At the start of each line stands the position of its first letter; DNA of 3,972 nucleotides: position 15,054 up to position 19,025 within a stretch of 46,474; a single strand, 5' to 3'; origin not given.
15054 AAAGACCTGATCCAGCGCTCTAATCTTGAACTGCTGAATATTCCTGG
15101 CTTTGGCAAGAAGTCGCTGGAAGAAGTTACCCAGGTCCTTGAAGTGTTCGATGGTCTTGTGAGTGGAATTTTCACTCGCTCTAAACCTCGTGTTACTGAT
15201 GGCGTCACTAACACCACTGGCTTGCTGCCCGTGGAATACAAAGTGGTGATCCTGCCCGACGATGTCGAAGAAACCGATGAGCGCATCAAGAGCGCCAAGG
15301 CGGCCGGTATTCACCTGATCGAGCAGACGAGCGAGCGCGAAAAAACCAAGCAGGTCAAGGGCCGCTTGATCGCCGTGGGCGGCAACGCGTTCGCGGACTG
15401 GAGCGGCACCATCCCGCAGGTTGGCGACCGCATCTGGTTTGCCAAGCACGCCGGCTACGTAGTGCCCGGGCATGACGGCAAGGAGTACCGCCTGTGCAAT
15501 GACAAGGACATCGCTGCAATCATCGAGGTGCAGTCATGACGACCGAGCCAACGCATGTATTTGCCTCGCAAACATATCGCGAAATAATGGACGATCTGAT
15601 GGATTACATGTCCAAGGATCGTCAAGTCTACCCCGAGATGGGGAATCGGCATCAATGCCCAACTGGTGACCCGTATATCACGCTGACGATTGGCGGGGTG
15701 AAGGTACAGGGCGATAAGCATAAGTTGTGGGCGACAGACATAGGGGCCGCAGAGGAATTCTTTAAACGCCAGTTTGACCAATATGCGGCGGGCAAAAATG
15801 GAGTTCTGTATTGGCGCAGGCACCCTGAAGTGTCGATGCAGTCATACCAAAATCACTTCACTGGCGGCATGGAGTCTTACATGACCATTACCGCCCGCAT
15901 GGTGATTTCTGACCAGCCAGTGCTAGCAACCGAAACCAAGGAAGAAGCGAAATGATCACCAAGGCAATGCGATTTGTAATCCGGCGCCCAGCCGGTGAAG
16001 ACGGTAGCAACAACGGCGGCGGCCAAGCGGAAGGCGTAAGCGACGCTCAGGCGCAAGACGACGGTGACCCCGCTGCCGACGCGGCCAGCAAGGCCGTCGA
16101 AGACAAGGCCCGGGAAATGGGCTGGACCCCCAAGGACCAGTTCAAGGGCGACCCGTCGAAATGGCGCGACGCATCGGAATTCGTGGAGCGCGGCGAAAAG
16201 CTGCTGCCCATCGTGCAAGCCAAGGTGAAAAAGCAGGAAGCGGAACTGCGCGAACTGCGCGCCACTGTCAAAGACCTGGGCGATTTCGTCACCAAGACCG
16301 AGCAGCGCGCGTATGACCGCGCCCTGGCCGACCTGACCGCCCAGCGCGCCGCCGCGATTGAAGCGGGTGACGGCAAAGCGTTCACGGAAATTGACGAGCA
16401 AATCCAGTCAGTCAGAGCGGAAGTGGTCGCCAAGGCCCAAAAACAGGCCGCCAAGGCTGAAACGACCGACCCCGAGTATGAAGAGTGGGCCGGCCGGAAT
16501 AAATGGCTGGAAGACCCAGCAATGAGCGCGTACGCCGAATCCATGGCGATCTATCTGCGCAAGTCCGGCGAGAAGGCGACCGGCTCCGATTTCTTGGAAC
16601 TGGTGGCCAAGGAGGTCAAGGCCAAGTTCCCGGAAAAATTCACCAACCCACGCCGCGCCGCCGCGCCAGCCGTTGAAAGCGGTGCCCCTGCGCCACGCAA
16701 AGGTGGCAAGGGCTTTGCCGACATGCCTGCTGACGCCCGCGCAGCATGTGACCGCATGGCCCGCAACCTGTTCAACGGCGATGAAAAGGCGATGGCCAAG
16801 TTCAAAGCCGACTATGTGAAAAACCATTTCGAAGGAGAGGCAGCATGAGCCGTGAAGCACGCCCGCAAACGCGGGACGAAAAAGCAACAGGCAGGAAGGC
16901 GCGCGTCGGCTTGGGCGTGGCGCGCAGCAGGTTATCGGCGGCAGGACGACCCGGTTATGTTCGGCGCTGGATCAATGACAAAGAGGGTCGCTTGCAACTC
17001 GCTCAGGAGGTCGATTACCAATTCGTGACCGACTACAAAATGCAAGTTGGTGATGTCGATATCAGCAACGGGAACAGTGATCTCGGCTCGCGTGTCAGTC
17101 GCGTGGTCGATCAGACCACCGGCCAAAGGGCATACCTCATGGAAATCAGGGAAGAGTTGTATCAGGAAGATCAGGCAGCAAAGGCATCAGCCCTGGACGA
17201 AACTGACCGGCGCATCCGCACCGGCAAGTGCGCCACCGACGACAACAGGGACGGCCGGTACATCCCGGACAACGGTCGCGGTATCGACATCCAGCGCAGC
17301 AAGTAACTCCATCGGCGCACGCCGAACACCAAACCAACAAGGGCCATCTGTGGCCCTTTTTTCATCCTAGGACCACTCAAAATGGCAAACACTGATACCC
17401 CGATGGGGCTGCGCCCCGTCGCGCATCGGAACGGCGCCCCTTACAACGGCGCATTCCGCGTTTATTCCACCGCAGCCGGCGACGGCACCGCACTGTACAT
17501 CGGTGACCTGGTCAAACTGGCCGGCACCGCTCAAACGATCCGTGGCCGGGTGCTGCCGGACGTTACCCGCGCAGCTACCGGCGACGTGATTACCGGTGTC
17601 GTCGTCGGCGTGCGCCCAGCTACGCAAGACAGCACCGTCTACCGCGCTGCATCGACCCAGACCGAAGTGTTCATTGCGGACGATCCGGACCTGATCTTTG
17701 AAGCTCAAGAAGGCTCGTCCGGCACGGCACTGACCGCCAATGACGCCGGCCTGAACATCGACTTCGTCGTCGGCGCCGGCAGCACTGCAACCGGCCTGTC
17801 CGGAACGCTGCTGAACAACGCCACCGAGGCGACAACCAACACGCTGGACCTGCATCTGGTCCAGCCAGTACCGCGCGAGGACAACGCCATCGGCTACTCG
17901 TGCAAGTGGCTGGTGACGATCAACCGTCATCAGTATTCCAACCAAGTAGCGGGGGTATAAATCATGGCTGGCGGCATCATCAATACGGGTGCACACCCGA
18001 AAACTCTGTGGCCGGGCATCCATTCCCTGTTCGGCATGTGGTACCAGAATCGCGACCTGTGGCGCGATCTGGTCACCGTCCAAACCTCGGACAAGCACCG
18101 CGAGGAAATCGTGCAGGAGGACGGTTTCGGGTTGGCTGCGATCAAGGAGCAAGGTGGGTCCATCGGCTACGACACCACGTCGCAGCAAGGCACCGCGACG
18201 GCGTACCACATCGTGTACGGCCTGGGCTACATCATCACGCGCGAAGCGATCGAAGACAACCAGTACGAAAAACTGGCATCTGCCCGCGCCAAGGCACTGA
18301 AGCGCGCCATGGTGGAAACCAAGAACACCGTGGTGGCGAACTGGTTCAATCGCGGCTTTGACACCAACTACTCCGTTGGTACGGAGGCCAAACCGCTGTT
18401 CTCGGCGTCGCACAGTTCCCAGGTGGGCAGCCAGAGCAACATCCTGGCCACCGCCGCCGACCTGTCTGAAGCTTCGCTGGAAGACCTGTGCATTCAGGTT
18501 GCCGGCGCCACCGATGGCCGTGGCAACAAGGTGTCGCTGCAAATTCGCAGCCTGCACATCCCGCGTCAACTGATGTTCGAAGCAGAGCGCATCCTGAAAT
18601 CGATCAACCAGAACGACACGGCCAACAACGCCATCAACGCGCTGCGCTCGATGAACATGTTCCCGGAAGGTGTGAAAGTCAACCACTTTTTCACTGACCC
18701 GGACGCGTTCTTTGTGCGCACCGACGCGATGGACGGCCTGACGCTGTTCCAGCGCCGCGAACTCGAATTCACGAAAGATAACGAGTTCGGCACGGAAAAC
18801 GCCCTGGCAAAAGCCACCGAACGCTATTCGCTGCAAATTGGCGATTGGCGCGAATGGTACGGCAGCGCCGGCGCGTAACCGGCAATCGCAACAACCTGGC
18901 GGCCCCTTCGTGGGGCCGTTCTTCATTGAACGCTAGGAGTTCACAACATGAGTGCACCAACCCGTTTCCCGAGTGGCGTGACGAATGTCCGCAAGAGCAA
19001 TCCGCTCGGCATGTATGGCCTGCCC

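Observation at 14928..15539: Single ORF fusing an RNA polymerase alpha-CTD-like domain to a GroES-like co-chaperonin, in a low-GC insert between portal and scaffold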

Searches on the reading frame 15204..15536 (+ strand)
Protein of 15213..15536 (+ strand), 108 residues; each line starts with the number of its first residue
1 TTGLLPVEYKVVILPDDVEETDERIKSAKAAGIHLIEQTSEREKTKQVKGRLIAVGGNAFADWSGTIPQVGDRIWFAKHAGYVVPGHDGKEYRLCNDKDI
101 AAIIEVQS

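Call 62: search_solved_structures(query=window:15213-15536:+, max_evalue=1, show_alignments=4)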
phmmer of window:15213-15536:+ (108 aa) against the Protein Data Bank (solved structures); distinct sequences matched with E-value up to 1: 13.
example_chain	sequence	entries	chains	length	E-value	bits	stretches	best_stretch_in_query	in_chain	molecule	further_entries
4v4o_O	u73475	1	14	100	0.00018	25.2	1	9-104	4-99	cpn10(GroES)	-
3nx6_A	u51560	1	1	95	0.0003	24.5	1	30-104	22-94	10kDa chaperonin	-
1wnr_A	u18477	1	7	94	0.00038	24.2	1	42-104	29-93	10 kDa chaperonin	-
8wuc_a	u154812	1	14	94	0.00059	23.6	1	30-105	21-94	Co-chaperonin GroES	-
7mcd_A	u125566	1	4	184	0.0051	20.5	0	11-42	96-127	AI-designed TIM-barrel F15C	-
8wuw_a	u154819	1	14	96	0.022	18.5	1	32-104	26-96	Co-chaperonin GroES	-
8wux_a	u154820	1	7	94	0.022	18.5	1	32-104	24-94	Co-chaperonin GroES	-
1hx5_A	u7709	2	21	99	0.024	18.4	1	27-104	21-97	10 KDA CHAPERONIN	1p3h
1lep_A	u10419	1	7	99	0.049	17.4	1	41-104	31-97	CHAPERONIN-10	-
1aon_O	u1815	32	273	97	0.56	14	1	25-105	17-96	GROEL/GROES COMPLEX | GROES | groES protein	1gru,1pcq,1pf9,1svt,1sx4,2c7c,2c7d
8bkz_Y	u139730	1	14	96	0.56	14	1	25-105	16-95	Co-chaperonin GroES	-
8bm0_W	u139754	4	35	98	0.56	14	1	25-105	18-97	Co-chaperonin GroES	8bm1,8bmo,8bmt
1gou_A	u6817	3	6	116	0.77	13.5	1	54-84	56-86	RIBONUCLEASE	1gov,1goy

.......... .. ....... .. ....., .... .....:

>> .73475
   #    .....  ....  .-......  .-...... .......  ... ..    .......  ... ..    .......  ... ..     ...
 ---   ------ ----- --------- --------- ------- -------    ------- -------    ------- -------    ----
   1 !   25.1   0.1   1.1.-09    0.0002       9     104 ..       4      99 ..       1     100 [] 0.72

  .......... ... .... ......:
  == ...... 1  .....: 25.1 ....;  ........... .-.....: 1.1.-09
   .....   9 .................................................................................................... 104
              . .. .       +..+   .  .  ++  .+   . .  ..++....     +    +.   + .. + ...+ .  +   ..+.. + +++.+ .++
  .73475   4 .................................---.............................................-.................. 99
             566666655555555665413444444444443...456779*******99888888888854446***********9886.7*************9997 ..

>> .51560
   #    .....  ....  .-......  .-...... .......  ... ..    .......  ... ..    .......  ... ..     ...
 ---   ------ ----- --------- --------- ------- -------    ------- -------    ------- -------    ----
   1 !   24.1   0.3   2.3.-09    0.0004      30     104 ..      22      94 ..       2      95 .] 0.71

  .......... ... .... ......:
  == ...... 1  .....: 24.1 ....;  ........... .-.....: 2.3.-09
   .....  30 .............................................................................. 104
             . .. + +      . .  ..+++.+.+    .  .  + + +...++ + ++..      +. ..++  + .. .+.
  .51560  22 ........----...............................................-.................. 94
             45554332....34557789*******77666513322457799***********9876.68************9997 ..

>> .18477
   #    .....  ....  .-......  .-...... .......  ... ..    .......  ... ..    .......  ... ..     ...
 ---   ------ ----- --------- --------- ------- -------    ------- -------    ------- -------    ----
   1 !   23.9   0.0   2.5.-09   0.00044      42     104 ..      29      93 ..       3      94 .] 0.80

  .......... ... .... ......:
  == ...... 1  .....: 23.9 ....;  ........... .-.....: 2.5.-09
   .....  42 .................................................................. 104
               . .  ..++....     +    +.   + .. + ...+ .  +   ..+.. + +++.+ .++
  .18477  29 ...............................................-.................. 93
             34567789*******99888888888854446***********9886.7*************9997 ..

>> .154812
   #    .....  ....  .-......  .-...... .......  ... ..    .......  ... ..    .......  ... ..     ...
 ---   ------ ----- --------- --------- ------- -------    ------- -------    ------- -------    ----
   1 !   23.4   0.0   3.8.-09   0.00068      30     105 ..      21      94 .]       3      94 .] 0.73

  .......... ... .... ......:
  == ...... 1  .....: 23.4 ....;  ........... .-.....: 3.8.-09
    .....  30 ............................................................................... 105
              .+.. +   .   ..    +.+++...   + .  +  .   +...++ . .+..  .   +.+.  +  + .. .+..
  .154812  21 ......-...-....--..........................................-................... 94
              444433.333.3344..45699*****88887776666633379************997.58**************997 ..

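Call 71: find_related_loci(query=A6, collection=viral_contigs, flank=2500)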
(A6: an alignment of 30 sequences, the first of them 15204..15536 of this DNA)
Query A6 (111 aa) in viral_contigs; peptide patterns used: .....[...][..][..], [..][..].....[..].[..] (x = any residue, [..] = any of these).
291 stretches matched a pattern; 212 encode a relative of the query (tblastn E <= 1e-3); the best 80 are kept; 80 distinct loci.
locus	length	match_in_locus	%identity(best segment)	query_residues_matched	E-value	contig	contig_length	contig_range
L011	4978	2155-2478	79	3-110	4e-57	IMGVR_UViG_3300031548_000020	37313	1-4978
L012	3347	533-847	74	3-107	2e-53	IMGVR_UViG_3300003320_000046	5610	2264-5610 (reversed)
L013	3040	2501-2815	72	3-107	1e-52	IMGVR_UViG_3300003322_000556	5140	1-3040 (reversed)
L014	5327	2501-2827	65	3-111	4e-50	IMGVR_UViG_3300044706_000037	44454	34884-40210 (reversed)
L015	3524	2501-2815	71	3-107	7e-50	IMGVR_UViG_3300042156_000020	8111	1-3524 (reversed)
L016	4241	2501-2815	71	3-107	7e-50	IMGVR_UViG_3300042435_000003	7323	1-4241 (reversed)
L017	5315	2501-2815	68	3-107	1e-48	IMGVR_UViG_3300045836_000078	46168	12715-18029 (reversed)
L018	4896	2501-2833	65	1-111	5e-49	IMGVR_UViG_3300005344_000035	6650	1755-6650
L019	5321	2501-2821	65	1-107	7e-49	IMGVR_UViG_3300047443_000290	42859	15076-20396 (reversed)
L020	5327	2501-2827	62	3-111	2e-48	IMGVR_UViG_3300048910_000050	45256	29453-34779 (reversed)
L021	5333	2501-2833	64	1-111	2e-48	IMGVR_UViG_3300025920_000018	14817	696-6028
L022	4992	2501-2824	65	3-110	3e-48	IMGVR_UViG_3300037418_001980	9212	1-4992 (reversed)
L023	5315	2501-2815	66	3-107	5e-48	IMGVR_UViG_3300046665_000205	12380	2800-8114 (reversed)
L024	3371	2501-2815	66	3-107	8e-48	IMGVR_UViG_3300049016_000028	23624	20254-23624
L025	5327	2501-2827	63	3-111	8e-48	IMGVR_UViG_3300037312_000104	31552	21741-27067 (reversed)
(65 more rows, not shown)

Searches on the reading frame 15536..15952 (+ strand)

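Call 4: search_protein_families(library=pfam, proteins=[window:15536-15952:+], max_evalue=1)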
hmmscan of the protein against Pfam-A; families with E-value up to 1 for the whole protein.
window:15536-15952:+ (139 aa): 1 family
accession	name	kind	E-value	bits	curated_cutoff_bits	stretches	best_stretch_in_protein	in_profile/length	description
PF07524.19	Bromo_TP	-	0.12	12.8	24.6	0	13-57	31-75/77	Bromodomain associated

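Call 5: search_protein_families(library=phrogs, proteins=[window:15536-15952:+], max_evalue=0.01)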
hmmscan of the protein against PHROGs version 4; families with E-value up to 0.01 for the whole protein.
window:15536-15952:+ (139 aa): 0 families

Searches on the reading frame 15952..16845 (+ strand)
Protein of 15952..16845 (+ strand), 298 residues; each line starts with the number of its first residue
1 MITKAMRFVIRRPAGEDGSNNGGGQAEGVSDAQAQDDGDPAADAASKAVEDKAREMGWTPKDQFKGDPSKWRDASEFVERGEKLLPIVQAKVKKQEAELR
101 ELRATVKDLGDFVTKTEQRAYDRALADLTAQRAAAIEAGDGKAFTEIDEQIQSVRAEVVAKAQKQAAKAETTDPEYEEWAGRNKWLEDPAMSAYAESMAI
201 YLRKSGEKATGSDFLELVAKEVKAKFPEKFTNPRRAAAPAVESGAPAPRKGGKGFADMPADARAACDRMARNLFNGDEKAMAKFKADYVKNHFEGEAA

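Call 4: search_protein_families(library=pfam, proteins=[window:15952-16845:+], max_evalue=1)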
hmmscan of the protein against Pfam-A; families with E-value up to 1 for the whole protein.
window:15952-16845:+ (298 aa): 6 families
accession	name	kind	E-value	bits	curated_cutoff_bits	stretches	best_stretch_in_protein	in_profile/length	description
PF04778.17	LMP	-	0.08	13.3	26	1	93-166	65-141/158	LMP repeated region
PF18136.6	DNApol_Exo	-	0.096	12.3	26.7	1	161-229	192-260/282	DNA mitochondrial polymerase exonuclease domain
PF08644.17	SPT16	-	0.099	13.5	25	1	91-172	29-107/112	FACT complex subunit (SPT16/CDC68)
PF19786.4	DUF6270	-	0.11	12.9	27.5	1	110-180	62-129/222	Family of unknown function (DUF6270)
PF14362.11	DUF4407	-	0.45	10.2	31.3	1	84-178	131-220/297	Domain of unknown function (DUF4407)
PF23493.1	CysS_C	-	0.61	10.7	23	0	128-153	11-36/51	Cysteinyl-tRNA ligase anticodon binding domain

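Call 5: search_protein_families(library=phrogs, proteins=[window:15952-16845:+], max_evalue=0.01)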
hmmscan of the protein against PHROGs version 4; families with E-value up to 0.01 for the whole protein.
window:15952-16845:+ (298 aa): 0 families

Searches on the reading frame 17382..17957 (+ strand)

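Call 4: search_protein_families(library=pfam, proteins=[window:17382-17957:+], max_evalue=1)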
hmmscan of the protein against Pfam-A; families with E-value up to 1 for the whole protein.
window:17382-17957:+ (192 aa): 0 families

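Call 5: search_protein_families(library=phrogs, proteins=[window:17382-17957:+], max_evalue=0.01)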
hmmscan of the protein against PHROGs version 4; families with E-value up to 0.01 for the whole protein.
window:17382-17957:+ (192 aa): 1 family
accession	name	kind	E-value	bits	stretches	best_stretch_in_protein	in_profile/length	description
phrog_37556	-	unknown function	2e-10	41.8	1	1-186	1-182/187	-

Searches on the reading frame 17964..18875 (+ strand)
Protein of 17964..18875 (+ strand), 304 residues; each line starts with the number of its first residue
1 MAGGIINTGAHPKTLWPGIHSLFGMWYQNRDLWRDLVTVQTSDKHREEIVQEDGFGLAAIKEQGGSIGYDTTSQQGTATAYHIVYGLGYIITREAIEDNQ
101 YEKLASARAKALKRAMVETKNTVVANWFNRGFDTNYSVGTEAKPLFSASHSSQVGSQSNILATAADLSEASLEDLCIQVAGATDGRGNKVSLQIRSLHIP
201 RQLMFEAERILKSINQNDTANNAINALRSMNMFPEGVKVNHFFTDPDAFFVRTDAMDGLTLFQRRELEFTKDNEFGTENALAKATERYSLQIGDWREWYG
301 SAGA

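Call 4: search_protein_families(library=pfam, proteins=[window:17964-18875:+], max_evalue=1)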
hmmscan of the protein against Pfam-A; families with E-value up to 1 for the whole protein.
window:17964-18875:+ (304 aa): 3 families
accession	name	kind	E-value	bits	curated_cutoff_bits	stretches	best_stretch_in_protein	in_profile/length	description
PF25209.1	Phage_capsid_4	-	2.6e-07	31.7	27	1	24-258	25-220/262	Phage capsid protein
PF10124.15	Mu-like_gpT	-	0.0033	17.3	20.1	0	88-161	75-149/289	Mu-like prophage major head subunit gpT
PF12279.13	DUF3619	-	0.072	13.9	22.2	1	94-147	18-67/130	Protein of unknown function (DUF3619)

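Call 5: search_protein_families(library=phrogs, proteins=[window:17964-18875:+], max_evalue=0.01)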
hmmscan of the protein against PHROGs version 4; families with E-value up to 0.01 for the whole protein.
window:17964-18875:+ (304 aa): 4 families
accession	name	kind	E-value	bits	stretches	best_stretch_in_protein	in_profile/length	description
phrog_133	-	head and packaging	6.1e-09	36.1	1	26-229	399-591/668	head maturation protease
phrog_371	-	head and packaging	3.6e-07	30.8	1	32-303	30-233/303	major head protein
phrog_4523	-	head and packaging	9.4e-07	28.9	1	63-303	415-643/644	major head and protease protein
phrog_1650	-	head and packaging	0.00082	19.8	1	66-134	81-148/300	major head protein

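Call 67: search_dna_similar(query=window:17964-18875:+, collection=phages, mode=protein, max_rows=25)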
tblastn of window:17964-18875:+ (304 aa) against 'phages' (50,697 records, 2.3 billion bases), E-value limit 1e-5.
Records with a match: 20; places in all: 20; records where one place covers at least 80% of the query: 20.
Best place of each record, by identity: <60% 20.
By first word of the organism name: Caudoviricetes 5; Caulobacter 4; Roseobacter 2; Pelagibacter 2; Planktothrix 2; Alcaligenes 1; Phage 1; phage 1; Synechococcus 1; Bacillus 1.
By host as written in the record: - 5; Caulobacter vibrioides CB15 3; Roseobacter sp. FZCC0083 2; Candidatus Pelagibacter sp. HTCC1062 2; Alcaligenes faecalis 10106 1; Gammaproteobacteria 1; unknown 1; Synechococcus sp. 1; and 4 more.
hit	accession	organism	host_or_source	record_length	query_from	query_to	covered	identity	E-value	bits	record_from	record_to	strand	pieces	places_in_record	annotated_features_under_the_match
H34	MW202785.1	Caudoviricetes sp.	Manatee Spring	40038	3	304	99%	47.2%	1e-77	262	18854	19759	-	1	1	major capsid protein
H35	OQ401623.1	Roseobacter phage CRP-901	Roseobacter sp. FZCC0083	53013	6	304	98%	43.3%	3e-49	181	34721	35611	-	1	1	putative head protein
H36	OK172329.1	Alcaligenes phage vB_Af_QDWS535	Alcaligenes faecalis 10106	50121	1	304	100%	42.0%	2e-59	210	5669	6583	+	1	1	hypothetical protein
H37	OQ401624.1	Roseobacter phage CRP-902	Roseobacter sp. FZCC0083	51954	6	304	98%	42.3%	2e-49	181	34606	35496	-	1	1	major head subunit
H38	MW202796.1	Caudoviricetes sp.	Manatee Spring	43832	1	303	100%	41.4%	9e-62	217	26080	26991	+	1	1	major capsid protein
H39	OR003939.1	Phage DSL-LC04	Gammaproteobacteria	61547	13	303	96%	42.3%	3e-58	207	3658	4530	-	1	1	major capsid protein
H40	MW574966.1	phage 023Pt_psg01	unknown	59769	13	301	95%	40.3%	2e-46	172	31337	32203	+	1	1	putative phage head protein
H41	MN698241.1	Pelagibacter phage HTVC027P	Candidatus Pelagibacter sp. HTCC1062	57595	6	296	96%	39.7%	4e-49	180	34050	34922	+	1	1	capsid protein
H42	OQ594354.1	Synechococcus phage MinM2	Synechococcus sp.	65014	13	303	96%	39.7%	2e-48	178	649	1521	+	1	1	hypothetical protein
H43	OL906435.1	Planktothrix phage Pag-Yong1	Planktothrix agardhii FACHB-1261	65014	13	303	96%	39.7%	2e-48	178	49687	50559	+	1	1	major capsid protein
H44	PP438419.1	Planktothrix phage Pra-JY27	Planktothricoides raciborskii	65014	13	303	96%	39.7%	2e-48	178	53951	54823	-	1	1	hypothetical protein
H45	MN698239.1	Pelagibacter phage HTVC023P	Candidatus Pelagibacter sp. HTCC1062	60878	13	301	95%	39.3%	7e-47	174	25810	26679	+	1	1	capsid protein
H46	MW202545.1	Caudoviricetes sp.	Manatee Spring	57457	17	303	94%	34.4%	2e-33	135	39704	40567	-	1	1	major capsid protein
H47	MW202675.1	Caudoviricetes sp.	Manatee Spring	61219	6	301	97%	31.1%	1e-25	112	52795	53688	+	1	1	major capsid protein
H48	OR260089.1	Caulobacter phage GB2A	Caulobacter vibrioides CB15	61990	24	303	92%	32.9%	1e-32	132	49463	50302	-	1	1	hypothetical protein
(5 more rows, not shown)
